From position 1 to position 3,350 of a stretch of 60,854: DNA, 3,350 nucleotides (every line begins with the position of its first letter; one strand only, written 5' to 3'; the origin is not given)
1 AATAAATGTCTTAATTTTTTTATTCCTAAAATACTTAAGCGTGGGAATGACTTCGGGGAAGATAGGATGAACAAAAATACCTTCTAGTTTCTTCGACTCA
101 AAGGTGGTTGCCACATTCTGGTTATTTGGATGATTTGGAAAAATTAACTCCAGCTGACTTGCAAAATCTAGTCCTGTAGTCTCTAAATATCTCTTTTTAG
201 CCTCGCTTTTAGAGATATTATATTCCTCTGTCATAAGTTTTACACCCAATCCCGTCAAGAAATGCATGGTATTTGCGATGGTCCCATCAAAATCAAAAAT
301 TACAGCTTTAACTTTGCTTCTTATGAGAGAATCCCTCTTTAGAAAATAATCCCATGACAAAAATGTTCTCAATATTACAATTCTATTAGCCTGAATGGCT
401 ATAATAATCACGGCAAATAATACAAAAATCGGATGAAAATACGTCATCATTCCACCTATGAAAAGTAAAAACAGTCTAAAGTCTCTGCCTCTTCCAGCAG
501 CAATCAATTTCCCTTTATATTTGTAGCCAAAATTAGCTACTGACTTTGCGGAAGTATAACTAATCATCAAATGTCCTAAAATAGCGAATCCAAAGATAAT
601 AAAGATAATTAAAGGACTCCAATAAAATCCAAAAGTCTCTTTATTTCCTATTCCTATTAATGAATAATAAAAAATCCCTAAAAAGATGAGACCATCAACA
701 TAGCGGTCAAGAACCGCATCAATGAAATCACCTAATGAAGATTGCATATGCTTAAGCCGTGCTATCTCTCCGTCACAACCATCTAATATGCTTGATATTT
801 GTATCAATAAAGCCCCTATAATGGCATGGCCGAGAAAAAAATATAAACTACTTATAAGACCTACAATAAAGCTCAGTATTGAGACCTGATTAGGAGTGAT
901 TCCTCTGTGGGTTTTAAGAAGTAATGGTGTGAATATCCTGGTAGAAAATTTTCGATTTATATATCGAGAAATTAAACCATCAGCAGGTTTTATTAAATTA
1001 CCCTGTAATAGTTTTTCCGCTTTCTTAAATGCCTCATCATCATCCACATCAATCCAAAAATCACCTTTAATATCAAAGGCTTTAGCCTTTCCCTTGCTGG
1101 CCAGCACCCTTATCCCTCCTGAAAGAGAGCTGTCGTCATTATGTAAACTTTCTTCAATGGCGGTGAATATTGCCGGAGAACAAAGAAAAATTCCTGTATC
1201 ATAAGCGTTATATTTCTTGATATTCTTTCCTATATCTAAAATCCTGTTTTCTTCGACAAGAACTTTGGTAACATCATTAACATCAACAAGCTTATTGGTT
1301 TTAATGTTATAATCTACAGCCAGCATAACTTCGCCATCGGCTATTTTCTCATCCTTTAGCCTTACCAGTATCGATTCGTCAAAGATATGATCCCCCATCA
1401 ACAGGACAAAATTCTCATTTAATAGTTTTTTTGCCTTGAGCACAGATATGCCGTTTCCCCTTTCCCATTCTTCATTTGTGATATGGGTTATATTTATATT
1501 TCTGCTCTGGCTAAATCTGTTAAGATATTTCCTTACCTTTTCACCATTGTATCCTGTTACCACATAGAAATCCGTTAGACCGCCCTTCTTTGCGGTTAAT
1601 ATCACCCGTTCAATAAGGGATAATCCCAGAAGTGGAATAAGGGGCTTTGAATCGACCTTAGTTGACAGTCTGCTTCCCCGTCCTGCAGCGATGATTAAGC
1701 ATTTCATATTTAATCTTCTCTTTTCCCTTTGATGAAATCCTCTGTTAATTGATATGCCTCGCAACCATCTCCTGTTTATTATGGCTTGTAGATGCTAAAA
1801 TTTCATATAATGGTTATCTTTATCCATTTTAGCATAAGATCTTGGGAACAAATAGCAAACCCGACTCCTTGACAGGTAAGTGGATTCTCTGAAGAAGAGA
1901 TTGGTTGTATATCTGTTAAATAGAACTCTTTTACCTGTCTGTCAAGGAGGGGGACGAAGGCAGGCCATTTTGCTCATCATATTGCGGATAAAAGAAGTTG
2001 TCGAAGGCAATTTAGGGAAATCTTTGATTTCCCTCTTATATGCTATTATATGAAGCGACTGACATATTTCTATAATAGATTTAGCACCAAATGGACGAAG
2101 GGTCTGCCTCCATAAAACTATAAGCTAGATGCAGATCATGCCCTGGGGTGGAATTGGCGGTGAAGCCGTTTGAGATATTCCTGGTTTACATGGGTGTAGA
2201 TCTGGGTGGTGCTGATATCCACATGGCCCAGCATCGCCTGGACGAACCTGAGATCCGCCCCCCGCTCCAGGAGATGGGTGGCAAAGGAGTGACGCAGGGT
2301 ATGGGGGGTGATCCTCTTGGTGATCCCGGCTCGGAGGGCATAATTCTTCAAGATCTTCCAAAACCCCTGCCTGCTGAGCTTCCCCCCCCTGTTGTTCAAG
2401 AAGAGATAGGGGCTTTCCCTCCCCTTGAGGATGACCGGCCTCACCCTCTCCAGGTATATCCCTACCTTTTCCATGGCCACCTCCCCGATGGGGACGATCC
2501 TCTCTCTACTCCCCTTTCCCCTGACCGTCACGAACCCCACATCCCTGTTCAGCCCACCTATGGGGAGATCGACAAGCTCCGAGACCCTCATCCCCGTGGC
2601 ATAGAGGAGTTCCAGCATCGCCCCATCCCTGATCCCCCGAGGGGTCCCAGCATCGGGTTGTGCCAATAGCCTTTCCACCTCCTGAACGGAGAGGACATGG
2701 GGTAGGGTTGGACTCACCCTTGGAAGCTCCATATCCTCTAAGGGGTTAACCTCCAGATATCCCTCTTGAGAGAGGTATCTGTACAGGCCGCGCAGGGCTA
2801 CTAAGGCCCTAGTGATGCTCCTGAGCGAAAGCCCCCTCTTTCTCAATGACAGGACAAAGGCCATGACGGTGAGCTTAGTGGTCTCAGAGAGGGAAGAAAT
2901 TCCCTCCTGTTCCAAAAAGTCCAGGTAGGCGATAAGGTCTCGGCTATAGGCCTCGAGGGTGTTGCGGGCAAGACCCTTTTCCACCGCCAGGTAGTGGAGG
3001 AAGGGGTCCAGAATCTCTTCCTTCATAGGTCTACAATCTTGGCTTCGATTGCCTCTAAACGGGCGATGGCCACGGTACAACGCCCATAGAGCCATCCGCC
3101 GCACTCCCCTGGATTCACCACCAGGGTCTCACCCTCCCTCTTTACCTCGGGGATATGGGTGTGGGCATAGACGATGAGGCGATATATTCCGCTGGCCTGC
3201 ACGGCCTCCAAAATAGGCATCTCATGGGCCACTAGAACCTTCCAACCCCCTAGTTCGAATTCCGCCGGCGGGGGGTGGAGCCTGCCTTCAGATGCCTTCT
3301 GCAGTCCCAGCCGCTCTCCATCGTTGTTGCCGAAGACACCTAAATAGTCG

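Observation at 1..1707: IPCT/DIPPS-like enzyme with a fused HAD phosphatase: possible one-polypeptide di-myo-inositol-phosphate pathway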

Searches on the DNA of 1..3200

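Call 23: search_rna_families(source=window, start=1, end=3200, threshold=evalue, max_evalue=1)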
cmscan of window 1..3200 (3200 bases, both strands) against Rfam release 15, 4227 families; matches with E-value up to 1: 1.
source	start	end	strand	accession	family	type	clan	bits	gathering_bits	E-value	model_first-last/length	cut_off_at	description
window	2454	2495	-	RF01370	CRISPR-DR57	Gene; CRISPR;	-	20.8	39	0.31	1-37/37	no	CRISPR RNA direct repeat element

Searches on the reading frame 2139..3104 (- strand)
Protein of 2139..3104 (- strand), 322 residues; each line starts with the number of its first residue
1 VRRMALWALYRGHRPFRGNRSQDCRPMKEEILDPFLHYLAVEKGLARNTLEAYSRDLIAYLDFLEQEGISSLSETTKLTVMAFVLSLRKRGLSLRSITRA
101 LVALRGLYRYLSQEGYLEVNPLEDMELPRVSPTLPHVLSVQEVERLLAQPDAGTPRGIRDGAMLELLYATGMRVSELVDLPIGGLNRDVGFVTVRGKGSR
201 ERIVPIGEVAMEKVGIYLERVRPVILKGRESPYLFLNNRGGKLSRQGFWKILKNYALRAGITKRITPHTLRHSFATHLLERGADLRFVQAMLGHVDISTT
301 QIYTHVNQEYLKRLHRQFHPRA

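Call 58: search_protein_families(library=pfam, proteins=[window:2139-3104:-], max_evalue=0.001)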
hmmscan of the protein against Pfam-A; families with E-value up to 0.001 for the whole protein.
window:2139-3104:- (322 aa): 3 families
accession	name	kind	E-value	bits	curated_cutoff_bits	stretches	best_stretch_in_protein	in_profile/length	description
PF00589.27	Phage_integrase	-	4.8e-50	170.1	27.1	1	137-308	2-170/172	Phage integrase family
PF02899.23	Phage_int_SAM_1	-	1.8e-19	70.2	22.3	1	33-115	2-83/83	Phage integrase, N-terminal SAM-like domain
PF13495.12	Phage_int_SAM_4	-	8.5e-07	29.7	27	1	32-114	2-81/85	Phage integrase, N-terminal SAM-like domain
